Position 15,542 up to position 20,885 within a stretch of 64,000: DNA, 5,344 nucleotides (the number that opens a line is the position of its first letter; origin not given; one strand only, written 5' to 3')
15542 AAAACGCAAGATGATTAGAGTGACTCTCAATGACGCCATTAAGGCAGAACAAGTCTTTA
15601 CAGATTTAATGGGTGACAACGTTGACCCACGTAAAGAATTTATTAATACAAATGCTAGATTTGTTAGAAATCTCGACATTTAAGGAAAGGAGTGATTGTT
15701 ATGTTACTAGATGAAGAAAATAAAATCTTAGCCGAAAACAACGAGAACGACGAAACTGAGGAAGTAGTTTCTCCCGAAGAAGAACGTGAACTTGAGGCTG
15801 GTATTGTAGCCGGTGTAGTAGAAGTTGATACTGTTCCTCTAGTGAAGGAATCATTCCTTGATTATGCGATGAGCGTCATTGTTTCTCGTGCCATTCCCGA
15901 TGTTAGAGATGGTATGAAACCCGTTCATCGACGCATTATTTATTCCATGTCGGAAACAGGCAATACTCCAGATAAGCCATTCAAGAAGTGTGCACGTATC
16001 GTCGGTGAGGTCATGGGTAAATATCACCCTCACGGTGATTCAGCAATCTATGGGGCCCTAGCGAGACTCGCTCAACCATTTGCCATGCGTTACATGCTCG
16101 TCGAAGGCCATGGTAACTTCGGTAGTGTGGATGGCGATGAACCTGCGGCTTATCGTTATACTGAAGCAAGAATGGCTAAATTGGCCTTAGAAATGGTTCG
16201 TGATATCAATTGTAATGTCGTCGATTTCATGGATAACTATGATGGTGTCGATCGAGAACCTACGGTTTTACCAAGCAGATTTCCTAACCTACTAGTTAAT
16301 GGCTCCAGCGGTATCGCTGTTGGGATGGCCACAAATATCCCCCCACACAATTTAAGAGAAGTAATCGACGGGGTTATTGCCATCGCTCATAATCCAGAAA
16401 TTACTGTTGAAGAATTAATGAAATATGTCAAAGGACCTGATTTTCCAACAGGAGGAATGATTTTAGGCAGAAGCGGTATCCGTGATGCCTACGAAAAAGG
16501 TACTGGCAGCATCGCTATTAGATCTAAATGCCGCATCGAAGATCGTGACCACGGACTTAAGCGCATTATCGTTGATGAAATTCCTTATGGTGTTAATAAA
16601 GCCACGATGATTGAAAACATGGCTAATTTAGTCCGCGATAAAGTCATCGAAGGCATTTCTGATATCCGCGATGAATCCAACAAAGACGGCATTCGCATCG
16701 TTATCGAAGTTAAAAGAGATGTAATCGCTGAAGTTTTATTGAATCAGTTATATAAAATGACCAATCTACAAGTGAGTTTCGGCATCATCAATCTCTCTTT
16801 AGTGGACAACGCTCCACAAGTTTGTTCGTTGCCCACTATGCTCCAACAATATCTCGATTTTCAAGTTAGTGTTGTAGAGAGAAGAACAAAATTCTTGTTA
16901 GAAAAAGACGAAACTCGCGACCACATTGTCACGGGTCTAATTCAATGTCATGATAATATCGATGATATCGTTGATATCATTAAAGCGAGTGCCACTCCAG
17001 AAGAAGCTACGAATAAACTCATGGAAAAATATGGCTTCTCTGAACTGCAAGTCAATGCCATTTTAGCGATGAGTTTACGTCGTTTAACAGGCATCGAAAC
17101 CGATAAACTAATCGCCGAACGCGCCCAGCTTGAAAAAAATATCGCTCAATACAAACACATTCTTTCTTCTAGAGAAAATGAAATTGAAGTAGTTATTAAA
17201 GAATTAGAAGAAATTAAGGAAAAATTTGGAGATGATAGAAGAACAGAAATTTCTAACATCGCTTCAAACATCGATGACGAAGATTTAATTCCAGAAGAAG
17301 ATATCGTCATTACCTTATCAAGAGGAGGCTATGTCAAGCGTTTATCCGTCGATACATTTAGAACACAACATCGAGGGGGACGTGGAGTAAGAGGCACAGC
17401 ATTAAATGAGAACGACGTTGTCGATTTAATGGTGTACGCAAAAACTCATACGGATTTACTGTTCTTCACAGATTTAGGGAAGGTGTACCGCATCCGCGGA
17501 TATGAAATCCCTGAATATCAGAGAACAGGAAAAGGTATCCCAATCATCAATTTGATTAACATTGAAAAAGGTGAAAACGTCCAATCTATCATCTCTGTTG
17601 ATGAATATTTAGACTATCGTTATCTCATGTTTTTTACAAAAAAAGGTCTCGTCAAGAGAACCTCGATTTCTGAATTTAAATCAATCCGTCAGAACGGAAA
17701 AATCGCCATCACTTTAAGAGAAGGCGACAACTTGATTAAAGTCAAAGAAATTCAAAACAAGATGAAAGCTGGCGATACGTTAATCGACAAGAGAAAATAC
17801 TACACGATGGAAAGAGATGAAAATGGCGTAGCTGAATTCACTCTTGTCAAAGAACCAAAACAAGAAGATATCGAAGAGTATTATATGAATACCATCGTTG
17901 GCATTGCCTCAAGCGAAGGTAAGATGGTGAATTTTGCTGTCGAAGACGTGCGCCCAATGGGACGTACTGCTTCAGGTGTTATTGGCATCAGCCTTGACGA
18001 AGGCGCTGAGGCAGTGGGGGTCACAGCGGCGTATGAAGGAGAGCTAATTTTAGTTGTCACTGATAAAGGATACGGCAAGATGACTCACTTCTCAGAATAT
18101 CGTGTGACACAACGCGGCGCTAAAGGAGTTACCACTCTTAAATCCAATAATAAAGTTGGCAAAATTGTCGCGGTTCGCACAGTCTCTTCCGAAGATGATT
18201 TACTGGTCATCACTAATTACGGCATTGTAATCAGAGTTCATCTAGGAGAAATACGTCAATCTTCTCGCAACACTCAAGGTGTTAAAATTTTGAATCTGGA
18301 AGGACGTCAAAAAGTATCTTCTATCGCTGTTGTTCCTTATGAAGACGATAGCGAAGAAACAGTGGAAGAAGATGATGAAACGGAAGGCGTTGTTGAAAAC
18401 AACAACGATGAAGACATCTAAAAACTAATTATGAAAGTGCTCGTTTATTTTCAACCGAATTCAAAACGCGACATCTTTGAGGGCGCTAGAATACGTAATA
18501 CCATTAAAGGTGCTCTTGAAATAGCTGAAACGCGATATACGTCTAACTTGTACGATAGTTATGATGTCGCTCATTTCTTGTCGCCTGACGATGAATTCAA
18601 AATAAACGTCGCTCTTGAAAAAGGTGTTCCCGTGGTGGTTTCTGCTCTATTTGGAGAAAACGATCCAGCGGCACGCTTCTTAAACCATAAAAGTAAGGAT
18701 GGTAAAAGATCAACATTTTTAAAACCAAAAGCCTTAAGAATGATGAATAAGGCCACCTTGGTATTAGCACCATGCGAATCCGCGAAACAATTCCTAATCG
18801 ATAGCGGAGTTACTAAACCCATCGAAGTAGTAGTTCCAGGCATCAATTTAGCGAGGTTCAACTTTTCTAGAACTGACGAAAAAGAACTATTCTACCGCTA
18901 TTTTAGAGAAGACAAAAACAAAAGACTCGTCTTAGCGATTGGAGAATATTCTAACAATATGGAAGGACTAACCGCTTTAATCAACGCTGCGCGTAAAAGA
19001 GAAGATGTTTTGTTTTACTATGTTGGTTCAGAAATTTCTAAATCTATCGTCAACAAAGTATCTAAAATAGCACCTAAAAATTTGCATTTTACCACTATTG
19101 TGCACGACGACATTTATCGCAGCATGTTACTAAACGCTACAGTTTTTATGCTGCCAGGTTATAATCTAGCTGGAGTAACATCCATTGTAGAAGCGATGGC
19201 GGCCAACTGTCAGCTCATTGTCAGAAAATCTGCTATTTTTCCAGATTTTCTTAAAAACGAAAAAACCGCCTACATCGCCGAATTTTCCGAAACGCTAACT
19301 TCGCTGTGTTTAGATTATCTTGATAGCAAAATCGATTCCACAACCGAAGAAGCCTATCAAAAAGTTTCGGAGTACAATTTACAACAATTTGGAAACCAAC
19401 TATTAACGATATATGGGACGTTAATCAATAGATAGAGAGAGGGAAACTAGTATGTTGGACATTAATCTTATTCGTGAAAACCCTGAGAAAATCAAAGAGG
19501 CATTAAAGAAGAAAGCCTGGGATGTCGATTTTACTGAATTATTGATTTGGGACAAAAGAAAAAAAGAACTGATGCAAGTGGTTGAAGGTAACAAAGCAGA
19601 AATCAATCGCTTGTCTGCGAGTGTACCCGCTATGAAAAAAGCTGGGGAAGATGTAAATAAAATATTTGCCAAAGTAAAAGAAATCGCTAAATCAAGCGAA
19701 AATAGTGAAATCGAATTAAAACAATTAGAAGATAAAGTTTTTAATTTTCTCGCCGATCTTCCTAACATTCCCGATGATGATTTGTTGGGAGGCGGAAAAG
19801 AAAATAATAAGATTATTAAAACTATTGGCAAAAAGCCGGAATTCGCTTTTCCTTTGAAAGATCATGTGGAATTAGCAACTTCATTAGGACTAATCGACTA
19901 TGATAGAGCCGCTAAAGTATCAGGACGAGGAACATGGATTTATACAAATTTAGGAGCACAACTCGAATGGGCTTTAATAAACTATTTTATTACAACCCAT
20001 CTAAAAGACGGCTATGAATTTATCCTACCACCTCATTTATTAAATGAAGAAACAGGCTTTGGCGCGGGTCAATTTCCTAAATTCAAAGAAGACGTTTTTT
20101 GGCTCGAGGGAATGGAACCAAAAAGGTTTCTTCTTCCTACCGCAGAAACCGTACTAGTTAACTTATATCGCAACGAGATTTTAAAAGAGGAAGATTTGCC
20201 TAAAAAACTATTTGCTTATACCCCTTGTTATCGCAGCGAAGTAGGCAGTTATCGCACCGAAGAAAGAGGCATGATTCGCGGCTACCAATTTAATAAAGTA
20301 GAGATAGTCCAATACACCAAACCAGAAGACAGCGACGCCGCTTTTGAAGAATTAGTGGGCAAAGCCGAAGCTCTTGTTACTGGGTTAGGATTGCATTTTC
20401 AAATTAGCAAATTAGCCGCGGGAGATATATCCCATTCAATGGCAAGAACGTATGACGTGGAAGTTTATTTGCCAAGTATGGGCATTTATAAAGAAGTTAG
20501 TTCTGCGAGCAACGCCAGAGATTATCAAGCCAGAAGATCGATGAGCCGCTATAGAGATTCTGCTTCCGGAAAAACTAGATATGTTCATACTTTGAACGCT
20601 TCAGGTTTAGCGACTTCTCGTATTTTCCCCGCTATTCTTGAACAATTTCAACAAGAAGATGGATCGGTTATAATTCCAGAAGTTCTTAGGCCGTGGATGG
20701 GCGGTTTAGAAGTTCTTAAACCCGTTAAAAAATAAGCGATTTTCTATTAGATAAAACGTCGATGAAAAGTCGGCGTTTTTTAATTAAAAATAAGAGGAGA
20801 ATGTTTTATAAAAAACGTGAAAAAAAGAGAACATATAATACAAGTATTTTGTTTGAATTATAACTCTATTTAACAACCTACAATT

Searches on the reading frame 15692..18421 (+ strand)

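Call 43: search_protein_families(library=pfam, proteins=[window:15692-18421:+], max_evalue=0.00001)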
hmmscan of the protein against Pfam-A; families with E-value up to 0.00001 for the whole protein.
window:15692-18421:+ (909 aa): 2 families
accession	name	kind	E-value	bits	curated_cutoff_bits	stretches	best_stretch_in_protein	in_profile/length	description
PF00521.26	DNA_topoisoIV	-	3.6e-159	530.7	31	1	66-505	1-431/432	DNA gyrase/topoisomerase IV, subunit A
PF03989.18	DNA_gyraseA_C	-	4.5e-69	228.1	27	6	644-684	2-44/48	DNA gyrase C-terminal domain, beta-propeller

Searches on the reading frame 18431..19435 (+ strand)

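Call 43: search_protein_families(library=pfam, proteins=[window:18431-19435:+], max_evalue=0.00001)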
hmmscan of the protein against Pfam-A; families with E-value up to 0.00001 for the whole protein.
window:18431-19435:+ (334 aa): 2 families
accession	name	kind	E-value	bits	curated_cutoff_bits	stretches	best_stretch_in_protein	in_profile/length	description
PF00534.26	Glycos_transf_1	-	1.3e-08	35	26.4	1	159-287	10-146/172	Glycosyl transferases group 1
PF13692.12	Glyco_trans_1_4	-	2e-08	35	27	1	165-284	2-125/142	Glycosyl transferases group 1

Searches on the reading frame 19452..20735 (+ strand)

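Call 43: search_protein_families(library=pfam, proteins=[window:19452-20735:+], max_evalue=0.00001)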
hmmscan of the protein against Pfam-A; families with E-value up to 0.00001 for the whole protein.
window:19452-20735:+ (427 aa): 2 families
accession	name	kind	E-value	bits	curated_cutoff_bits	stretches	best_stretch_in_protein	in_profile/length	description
PF00587.30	tRNA-synt_2b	-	1.9e-29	103.4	29.3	1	225-399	11-179/179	tRNA synthetase class II core domain (G, H, P, S and T)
PF02403.27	Seryl_tRNA_N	-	6.9e-23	81.4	28.2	1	1-107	1-108/108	Seryl-tRNA synthetase N-terminal domain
